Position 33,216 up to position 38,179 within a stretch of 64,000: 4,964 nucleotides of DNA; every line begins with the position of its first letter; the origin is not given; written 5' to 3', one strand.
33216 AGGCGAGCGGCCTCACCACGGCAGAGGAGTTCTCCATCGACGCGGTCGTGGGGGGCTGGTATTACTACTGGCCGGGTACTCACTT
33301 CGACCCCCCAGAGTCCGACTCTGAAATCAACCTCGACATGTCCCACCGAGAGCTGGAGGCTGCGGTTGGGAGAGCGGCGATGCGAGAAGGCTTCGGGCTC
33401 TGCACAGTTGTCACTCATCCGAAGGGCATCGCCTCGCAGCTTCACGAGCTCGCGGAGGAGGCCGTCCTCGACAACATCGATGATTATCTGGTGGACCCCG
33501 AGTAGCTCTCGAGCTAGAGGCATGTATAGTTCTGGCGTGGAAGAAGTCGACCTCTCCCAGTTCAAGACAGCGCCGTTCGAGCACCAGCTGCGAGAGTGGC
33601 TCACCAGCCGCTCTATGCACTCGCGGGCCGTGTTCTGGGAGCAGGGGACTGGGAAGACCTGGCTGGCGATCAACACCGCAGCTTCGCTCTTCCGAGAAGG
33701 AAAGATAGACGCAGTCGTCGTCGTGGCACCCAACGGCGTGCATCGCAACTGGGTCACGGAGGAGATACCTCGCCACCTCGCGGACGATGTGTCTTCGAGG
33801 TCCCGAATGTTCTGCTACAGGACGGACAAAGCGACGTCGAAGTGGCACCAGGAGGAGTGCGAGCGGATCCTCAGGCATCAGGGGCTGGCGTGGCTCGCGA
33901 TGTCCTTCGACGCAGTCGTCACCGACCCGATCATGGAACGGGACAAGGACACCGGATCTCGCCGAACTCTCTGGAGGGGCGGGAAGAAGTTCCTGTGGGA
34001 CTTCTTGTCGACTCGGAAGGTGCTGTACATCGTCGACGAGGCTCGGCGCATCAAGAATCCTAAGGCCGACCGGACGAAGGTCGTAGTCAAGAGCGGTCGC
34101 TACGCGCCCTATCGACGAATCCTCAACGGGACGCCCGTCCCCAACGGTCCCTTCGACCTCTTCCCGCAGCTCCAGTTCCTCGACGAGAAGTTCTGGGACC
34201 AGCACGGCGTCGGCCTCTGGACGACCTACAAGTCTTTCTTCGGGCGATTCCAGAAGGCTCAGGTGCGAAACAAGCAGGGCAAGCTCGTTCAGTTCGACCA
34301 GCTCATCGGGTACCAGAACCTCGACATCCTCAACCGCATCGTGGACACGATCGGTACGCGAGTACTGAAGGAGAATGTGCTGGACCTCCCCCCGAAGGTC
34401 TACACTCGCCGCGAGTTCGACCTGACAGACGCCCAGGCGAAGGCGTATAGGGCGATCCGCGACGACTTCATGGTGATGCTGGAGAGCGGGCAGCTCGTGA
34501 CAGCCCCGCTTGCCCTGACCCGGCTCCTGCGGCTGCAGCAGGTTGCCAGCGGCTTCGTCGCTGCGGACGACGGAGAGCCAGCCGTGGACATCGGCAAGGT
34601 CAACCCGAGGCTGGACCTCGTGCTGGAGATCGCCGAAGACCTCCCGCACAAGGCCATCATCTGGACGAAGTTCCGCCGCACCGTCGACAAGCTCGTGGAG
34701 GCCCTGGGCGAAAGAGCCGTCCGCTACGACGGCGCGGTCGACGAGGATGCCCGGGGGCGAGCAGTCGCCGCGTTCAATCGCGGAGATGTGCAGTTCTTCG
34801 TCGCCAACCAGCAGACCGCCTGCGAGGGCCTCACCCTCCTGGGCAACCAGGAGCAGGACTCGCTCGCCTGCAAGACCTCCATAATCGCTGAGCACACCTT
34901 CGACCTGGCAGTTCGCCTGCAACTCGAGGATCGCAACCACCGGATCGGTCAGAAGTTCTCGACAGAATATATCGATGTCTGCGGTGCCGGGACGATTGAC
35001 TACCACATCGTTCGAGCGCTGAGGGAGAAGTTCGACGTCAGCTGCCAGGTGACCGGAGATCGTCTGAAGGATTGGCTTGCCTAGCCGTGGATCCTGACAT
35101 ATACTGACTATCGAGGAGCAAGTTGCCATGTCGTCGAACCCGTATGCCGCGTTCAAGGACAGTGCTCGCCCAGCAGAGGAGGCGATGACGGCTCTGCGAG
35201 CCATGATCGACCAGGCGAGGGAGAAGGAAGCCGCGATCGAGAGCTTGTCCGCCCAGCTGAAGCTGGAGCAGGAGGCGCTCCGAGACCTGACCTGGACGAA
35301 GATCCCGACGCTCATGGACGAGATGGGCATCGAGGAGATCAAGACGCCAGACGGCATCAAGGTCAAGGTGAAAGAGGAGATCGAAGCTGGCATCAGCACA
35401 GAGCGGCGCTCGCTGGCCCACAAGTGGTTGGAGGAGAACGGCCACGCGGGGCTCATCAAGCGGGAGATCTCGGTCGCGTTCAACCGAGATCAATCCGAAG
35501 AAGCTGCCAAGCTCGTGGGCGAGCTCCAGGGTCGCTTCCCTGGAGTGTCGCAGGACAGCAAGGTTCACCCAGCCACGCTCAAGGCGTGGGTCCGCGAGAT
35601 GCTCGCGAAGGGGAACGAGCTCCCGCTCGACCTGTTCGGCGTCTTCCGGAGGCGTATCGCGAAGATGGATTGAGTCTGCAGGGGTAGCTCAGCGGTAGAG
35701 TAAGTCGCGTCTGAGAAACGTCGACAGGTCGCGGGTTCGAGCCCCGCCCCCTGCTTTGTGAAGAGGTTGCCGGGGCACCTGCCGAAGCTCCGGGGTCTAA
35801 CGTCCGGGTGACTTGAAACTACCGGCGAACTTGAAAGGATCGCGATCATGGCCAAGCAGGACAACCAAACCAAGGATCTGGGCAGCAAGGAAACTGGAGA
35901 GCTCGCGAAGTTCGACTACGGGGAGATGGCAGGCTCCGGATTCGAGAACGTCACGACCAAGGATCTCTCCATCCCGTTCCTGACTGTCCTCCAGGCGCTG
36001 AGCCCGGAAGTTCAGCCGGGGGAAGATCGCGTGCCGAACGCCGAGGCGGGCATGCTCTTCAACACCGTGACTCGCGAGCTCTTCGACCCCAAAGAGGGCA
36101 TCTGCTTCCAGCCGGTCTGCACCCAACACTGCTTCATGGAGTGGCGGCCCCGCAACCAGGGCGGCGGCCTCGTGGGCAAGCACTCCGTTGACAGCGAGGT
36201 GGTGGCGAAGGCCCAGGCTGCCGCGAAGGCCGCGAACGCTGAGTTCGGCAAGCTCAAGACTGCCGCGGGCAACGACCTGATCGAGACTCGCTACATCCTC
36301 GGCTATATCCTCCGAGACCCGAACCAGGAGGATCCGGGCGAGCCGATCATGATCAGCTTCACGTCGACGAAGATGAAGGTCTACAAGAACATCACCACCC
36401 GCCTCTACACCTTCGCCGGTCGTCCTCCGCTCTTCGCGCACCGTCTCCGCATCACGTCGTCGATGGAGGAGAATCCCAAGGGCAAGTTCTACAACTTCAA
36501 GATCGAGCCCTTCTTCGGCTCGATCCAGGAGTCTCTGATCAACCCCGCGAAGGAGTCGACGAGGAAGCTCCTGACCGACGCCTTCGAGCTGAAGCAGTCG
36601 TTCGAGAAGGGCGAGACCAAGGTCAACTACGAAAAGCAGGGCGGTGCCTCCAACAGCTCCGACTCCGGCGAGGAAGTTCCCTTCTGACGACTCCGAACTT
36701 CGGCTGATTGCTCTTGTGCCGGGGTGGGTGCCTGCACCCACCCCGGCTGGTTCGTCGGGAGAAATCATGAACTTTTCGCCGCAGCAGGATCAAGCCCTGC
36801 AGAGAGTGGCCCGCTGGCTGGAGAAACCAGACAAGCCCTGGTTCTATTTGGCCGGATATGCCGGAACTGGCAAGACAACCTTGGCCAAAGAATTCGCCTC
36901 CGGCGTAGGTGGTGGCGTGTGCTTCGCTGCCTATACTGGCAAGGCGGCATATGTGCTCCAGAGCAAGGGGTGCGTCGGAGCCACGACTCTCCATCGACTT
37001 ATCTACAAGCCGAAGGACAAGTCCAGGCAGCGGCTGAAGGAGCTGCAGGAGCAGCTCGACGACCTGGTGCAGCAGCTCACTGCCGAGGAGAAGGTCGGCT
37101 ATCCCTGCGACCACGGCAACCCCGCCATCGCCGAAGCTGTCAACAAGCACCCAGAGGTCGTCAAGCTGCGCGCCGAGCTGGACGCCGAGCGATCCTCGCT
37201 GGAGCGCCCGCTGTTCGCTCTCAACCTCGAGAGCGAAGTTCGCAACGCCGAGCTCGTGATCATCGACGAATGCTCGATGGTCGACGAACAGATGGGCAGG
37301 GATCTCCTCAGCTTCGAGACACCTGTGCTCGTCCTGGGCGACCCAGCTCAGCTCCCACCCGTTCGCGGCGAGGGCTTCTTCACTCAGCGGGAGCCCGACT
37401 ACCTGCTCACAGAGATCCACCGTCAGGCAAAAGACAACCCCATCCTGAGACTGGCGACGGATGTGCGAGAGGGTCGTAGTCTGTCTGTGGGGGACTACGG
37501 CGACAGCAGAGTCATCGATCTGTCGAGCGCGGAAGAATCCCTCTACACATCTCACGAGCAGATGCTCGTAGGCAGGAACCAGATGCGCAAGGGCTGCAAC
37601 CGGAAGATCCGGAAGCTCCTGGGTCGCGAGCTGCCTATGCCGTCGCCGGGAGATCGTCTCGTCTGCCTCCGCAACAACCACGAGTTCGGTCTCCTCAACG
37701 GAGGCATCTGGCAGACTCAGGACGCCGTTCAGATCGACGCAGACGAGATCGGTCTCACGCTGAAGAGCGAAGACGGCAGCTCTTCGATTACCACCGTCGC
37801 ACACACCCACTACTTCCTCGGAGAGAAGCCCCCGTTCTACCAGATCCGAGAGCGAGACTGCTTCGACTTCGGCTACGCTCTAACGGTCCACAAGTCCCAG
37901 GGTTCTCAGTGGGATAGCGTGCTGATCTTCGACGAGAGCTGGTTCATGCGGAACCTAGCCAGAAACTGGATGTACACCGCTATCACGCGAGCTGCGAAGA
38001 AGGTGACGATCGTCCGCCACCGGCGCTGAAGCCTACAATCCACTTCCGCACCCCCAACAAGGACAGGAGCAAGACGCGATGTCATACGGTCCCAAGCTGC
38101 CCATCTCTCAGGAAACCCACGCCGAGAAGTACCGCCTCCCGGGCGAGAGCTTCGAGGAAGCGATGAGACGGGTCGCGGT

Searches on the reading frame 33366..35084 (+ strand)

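Call 40: search_protein_families(library=pfam, proteins=[window:33366-35084:+], max_evalue=0.001)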
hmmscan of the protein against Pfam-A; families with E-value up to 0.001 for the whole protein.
window:33366-35084:+ (572 aa): 3 families
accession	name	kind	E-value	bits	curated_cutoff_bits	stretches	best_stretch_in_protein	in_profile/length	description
PF00176.29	SNF2-rel_dom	-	1.7e-16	60.6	24.9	1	77-377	7-266/290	SNF2-related domain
PF00271.37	Helicase_C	-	1.4e-05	25.8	23.5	1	423-527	11-109/110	Helicase conserved C-terminal domain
PF04851.21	ResIII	-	0.00015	22.2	22.5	1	83-134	21-73/164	Type III restriction enzyme, res subunit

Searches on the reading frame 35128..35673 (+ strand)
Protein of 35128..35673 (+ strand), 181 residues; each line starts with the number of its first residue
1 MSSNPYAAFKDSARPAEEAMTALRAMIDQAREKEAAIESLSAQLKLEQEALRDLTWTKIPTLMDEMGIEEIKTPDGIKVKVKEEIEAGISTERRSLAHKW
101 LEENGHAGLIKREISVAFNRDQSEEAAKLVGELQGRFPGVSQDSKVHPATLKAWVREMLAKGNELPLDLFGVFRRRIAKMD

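Call 40: search_protein_families(library=pfam, proteins=[window:35128-35673:+], max_evalue=0.001)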
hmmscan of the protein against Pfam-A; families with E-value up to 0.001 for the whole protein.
window:35128-35673:+ (181 aa): 1 family
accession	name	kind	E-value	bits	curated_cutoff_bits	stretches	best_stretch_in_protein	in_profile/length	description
PF23984.1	DUF7307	-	1.3e-30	106.4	27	1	25-180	4-127/129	Pam3 gp33-like protein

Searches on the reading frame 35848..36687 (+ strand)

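Call 40: search_protein_families(library=pfam, proteins=[window:35848-36687:+], max_evalue=0.001)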
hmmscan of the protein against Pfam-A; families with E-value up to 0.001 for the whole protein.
window:35848-36687:+ (279 aa): 1 family
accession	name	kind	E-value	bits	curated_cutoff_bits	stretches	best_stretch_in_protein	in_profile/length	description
PF23977.1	Pam3_Gp34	-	1.2e-53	182.8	27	1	19-221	6-209/235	Pam3 phage gp34-like protein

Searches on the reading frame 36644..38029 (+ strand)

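Call 40: search_protein_families(library=pfam, proteins=[window:36644-38029:+], max_evalue=0.001)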
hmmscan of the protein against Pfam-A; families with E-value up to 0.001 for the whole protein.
window:36644-38029:+ (461 aa): 6 families
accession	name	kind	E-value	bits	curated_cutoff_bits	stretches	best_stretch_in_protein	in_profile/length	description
PF13604.12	AAA_30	-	2.8e-22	79.8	27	1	45-287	3-182/191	AAA domain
PF13538.12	UvrD_C_2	-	4.1e-16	59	27.4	1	410-457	2-52/52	UvrD-like helicase C-terminal domain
PF13245.12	AAA_19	-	4.4e-13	50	25.1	1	65-240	12-132/134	AAA domain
PF01443.25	Viral_helicase1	-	7.7e-11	42.7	21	0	406-457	178-227/228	Viral superfamily 1 RNA helicase core domain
PF05970.20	PIF1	-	6e-05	23.2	25.9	0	45-107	3-68/223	PIF1-like helicase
PF13191.12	AAA_16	-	0.00031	21.7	32.6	1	51-149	11-104/167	AAA ATPase domain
